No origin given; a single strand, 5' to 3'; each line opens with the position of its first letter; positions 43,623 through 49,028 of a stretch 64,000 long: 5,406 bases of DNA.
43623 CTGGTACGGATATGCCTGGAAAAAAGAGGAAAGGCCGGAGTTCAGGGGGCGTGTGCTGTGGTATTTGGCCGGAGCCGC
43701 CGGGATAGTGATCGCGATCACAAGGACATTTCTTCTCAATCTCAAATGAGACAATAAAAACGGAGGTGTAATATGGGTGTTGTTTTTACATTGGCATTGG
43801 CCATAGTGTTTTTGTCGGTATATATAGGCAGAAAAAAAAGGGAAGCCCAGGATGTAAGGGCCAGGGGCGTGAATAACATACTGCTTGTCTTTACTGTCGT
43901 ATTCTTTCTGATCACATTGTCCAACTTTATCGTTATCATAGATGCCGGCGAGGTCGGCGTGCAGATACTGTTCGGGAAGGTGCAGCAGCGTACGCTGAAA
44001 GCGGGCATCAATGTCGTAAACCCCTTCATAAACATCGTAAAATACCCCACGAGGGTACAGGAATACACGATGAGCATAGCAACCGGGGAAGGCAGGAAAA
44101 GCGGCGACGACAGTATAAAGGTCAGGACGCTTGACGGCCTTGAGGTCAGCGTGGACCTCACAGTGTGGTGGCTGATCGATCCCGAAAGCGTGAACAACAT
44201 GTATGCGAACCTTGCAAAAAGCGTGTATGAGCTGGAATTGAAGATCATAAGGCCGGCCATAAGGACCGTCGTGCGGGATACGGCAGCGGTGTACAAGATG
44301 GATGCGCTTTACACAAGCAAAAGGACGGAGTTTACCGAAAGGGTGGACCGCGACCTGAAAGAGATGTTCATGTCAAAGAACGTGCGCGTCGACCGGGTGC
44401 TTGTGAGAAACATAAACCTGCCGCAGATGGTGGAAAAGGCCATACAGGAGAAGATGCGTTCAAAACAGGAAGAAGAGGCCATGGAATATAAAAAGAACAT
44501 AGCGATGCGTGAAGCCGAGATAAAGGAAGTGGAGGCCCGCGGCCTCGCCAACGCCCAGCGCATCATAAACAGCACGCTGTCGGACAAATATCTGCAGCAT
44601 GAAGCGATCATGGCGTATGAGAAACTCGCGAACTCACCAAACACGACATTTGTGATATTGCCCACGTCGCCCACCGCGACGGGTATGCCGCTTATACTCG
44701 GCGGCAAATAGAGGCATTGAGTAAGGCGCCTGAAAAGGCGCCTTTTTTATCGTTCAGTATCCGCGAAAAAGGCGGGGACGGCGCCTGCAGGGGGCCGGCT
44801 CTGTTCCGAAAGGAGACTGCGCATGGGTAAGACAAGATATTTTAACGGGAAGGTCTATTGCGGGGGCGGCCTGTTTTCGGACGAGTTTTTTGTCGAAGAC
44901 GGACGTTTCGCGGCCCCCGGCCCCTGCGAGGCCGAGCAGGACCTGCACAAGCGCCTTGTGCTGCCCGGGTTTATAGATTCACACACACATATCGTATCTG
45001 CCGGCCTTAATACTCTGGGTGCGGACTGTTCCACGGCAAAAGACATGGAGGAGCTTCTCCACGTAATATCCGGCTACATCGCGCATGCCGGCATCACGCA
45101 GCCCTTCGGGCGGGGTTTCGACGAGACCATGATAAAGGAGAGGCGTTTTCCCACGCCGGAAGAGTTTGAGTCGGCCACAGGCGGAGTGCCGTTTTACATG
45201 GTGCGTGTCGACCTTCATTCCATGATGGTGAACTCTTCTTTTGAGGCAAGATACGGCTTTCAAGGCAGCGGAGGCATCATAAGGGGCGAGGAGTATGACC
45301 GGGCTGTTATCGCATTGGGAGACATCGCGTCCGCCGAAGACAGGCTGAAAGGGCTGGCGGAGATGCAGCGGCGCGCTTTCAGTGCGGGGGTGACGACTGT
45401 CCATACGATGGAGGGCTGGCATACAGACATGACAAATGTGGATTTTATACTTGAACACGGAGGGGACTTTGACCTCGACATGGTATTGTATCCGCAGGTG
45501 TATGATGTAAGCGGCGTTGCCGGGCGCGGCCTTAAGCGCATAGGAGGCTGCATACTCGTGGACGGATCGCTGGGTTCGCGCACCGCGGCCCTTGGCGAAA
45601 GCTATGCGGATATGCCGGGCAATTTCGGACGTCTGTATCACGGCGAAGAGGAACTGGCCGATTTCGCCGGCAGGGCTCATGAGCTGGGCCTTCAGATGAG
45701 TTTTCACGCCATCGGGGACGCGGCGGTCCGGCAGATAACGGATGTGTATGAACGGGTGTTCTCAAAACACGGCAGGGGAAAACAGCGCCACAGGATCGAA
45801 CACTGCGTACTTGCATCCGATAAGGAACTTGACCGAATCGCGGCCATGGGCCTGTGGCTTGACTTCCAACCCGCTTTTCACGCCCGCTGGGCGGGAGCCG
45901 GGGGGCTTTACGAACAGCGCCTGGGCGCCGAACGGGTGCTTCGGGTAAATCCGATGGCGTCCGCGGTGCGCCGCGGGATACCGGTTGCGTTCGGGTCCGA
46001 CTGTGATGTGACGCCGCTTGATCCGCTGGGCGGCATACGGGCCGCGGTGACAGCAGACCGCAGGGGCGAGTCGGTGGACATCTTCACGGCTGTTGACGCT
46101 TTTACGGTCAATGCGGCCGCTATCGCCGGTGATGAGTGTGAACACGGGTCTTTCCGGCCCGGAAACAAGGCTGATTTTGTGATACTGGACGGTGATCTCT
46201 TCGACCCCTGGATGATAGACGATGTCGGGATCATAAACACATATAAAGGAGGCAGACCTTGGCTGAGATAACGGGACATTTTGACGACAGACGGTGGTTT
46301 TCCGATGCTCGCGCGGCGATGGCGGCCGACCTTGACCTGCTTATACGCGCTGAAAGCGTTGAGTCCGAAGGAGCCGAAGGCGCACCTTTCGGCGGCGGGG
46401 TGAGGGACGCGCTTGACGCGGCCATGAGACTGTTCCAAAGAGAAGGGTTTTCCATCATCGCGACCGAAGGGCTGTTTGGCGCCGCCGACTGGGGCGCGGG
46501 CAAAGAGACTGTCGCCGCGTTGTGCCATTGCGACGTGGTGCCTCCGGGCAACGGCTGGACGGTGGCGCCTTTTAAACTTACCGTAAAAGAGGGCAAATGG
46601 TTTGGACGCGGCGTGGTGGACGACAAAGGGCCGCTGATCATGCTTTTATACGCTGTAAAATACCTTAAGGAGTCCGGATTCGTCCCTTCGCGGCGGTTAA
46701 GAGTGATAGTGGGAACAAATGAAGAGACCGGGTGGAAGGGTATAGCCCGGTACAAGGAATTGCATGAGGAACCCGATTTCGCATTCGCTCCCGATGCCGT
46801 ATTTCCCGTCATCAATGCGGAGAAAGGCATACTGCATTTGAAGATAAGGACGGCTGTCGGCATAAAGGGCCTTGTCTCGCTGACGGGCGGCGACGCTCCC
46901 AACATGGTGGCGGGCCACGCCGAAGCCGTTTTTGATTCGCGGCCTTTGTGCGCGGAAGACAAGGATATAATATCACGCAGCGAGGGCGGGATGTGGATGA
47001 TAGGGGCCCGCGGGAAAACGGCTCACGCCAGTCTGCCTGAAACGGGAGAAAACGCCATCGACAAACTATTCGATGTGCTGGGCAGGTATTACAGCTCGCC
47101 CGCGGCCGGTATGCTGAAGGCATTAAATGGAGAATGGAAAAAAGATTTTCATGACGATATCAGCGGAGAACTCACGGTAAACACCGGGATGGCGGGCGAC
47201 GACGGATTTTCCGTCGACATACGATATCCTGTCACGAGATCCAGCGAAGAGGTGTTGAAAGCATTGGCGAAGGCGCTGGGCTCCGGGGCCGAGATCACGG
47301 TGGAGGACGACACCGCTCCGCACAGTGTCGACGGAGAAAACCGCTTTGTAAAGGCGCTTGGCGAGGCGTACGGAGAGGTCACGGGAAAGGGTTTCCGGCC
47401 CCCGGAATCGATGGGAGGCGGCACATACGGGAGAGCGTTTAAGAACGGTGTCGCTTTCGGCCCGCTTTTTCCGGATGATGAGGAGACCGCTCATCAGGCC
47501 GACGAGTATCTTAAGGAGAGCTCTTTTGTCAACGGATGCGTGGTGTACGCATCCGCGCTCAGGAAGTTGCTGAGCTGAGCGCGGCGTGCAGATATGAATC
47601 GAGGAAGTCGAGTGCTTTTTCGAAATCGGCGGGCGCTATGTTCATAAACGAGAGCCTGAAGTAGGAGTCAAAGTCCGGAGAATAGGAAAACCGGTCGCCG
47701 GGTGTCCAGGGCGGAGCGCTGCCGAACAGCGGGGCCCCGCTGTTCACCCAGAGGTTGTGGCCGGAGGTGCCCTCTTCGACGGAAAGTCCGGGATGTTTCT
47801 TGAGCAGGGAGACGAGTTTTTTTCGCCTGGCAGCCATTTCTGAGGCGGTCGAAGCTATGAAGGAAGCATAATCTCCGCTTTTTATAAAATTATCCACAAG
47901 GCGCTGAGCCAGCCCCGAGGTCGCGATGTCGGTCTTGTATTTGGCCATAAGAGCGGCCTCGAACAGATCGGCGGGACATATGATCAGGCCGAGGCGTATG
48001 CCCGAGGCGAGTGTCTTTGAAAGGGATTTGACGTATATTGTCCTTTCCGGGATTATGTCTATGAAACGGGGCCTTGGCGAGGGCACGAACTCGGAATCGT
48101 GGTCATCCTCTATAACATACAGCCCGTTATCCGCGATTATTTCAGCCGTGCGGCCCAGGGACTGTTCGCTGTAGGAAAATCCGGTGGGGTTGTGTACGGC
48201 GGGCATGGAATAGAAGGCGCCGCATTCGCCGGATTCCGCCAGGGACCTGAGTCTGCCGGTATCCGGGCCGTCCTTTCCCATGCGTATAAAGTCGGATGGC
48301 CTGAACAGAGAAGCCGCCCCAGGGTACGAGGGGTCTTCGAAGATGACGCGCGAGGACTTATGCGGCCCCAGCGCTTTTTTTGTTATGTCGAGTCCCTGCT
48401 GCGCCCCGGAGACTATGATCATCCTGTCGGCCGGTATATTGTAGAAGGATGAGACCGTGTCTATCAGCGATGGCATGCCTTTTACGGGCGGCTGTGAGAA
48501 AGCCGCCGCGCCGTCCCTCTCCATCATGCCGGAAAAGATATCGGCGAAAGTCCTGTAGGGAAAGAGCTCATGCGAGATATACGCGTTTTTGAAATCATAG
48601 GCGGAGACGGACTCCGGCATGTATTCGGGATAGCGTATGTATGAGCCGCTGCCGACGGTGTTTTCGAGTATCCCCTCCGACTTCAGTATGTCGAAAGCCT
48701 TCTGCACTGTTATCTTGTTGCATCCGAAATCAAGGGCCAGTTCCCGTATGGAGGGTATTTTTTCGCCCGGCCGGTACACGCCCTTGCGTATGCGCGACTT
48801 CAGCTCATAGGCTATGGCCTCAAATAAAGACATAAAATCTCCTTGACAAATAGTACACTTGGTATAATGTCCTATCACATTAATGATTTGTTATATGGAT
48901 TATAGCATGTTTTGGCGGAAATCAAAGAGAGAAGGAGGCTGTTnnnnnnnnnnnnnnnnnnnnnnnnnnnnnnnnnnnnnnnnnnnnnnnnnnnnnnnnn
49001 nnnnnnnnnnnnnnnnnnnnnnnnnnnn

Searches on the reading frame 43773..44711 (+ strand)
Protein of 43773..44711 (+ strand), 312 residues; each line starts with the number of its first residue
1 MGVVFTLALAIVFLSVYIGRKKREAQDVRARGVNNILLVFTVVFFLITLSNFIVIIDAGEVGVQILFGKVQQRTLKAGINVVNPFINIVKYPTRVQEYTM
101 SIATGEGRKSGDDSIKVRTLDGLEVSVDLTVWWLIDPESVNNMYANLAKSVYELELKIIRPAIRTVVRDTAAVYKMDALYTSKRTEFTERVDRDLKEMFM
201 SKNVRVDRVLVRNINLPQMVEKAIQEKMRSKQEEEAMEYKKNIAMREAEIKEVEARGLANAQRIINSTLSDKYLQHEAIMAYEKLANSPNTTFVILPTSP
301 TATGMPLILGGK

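Call 25: search_protein_families(library=pfam, proteins=[window:43773-44711:+], max_evalue=0.001)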
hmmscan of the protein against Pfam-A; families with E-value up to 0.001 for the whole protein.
window:43773-44711:+ (312 aa): 1 family
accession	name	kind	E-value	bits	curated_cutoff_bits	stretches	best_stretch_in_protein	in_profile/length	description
PF01145.31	Band_7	-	5.9e-31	108.3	23.6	1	55-240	2-166/176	SPFH domain / Band 7 family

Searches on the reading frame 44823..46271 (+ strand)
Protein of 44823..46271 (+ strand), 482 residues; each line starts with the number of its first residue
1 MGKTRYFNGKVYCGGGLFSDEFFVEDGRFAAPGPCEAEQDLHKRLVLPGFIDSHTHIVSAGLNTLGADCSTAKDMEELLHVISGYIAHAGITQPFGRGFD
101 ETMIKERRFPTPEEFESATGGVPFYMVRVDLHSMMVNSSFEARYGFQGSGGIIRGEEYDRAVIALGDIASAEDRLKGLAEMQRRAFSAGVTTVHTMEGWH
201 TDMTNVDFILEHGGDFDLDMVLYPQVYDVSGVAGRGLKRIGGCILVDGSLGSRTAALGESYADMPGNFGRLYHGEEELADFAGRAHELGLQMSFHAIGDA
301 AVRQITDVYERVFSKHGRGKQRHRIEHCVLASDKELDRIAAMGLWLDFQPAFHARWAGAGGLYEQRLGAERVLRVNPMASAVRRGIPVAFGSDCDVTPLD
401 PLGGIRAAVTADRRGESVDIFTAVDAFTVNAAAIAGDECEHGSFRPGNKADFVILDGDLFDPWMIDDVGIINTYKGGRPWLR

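Call 25: search_protein_families(library=pfam, proteins=[window:44823-46271:+], max_evalue=0.001)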
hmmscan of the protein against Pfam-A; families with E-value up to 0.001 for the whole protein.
window:44823-46271:+ (482 aa): 2 families
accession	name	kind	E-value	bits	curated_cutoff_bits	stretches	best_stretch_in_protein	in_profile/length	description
PF07969.17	Amidohydro_3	-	5.9e-64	217.7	29.7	1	39-478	3-469/472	Amidohydrolase family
PF01979.26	Amidohydro_1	-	1.3e-14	54.7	25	1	181-476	41-341/345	Amidohydrolase family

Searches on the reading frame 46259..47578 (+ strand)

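Call 25: search_protein_families(library=pfam, proteins=[window:46259-47578:+], max_evalue=0.001)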
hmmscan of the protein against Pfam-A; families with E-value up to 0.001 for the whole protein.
window:46259-47578:+ (439 aa): 3 families
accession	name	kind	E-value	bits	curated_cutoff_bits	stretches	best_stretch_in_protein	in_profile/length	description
PF01546.33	Peptidase_M20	-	2.4e-33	116.2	24.6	1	89-435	4-205/206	Peptidase family M20/M25/M40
PF07687.19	M20_dimer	-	1.4e-09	38.3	21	0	246-280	9-43/107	Peptidase dimerisation domain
PF04389.22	Peptidase_M28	-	3.2e-06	27.5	21.3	1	82-167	12-78/193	Peptidase family M28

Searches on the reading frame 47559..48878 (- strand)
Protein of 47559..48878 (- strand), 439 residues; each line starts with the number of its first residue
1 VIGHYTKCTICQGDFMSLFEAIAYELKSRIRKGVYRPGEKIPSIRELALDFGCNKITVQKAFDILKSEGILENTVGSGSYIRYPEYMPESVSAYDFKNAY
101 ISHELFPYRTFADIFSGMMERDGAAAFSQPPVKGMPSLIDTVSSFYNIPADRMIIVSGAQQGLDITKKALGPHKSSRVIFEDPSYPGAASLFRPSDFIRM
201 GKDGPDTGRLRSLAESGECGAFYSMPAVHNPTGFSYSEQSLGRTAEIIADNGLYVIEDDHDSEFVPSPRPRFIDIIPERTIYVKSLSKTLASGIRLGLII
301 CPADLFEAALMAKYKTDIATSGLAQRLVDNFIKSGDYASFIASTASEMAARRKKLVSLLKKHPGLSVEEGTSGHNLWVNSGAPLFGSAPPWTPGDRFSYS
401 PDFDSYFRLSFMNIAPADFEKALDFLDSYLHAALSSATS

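Call 25: search_protein_families(library=pfam, proteins=[window:47559-48878:-], max_evalue=0.001)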
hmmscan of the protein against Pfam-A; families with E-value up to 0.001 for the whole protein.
window:47559-48878:- (439 aa): 3 families
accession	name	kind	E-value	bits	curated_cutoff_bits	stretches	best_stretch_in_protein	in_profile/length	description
PF00392.27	GntR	-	1.4e-14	53.9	27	1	20-81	3-64/64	Bacterial regulatory proteins, gntR family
PF00155.27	Aminotran_1_2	-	9.7e-14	51.8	19.7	1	125-376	34-306/361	Aminotransferase class I and II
PF14502.12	HTH_41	-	0.00018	21.3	25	1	37-70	2-35/48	Helix-turn-helix domain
